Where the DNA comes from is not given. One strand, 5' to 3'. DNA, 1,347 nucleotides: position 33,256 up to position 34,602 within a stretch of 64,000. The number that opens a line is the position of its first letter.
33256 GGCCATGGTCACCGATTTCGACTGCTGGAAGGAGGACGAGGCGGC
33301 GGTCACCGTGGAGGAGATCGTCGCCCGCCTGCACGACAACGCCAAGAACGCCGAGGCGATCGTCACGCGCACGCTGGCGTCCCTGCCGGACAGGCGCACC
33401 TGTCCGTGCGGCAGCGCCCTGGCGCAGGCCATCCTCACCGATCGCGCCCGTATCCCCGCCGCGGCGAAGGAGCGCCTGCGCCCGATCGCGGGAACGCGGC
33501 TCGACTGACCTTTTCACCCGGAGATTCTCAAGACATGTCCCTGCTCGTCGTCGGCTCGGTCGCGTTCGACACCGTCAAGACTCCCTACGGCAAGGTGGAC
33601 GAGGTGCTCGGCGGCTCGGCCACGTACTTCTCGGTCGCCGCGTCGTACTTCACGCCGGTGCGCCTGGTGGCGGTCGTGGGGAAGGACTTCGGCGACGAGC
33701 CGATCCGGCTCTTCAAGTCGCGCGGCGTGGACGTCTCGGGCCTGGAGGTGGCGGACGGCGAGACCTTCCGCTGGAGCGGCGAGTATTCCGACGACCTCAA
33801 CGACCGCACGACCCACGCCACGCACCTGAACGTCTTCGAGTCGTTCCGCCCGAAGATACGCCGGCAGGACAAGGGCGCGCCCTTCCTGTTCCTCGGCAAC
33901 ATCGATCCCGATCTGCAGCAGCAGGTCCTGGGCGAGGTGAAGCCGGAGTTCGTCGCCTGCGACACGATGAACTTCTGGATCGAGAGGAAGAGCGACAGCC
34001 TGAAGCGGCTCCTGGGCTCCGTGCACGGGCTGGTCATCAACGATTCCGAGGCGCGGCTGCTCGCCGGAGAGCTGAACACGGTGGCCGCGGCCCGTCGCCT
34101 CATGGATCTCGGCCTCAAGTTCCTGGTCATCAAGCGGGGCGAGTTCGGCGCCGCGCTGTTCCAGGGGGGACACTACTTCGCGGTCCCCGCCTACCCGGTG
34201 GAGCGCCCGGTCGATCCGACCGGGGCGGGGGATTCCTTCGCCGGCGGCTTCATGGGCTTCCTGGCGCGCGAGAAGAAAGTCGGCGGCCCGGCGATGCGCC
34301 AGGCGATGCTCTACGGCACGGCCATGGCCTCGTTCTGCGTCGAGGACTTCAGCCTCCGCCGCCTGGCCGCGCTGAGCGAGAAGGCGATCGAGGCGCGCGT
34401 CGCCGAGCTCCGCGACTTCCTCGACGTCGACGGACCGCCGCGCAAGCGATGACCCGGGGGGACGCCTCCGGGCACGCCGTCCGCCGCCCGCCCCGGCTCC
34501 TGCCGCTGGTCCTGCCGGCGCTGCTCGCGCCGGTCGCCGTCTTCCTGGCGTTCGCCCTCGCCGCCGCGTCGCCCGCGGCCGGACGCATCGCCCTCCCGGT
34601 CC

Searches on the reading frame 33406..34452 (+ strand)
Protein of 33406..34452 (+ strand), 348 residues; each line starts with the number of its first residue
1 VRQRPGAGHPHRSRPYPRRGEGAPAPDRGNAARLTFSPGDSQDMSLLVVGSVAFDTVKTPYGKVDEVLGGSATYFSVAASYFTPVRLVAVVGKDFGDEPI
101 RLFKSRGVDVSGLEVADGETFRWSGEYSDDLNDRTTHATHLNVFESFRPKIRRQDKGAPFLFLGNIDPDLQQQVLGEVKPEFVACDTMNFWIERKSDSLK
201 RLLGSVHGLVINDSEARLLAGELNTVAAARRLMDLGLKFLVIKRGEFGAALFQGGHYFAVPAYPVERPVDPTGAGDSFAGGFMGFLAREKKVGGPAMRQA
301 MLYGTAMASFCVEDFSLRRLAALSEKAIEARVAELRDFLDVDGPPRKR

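Call 78: search_protein_families(library=pfam, proteins=[window:33406-34452:+], max_evalue=0.00001)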
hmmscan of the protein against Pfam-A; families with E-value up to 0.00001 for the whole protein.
window:33406-34452:+ (348 aa): 1 family
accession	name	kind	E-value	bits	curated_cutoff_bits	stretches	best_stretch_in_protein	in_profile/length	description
PF00294.29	PfkB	-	5.4e-26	92.1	25.8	1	193-316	172-294/302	pfkB family carbohydrate kinase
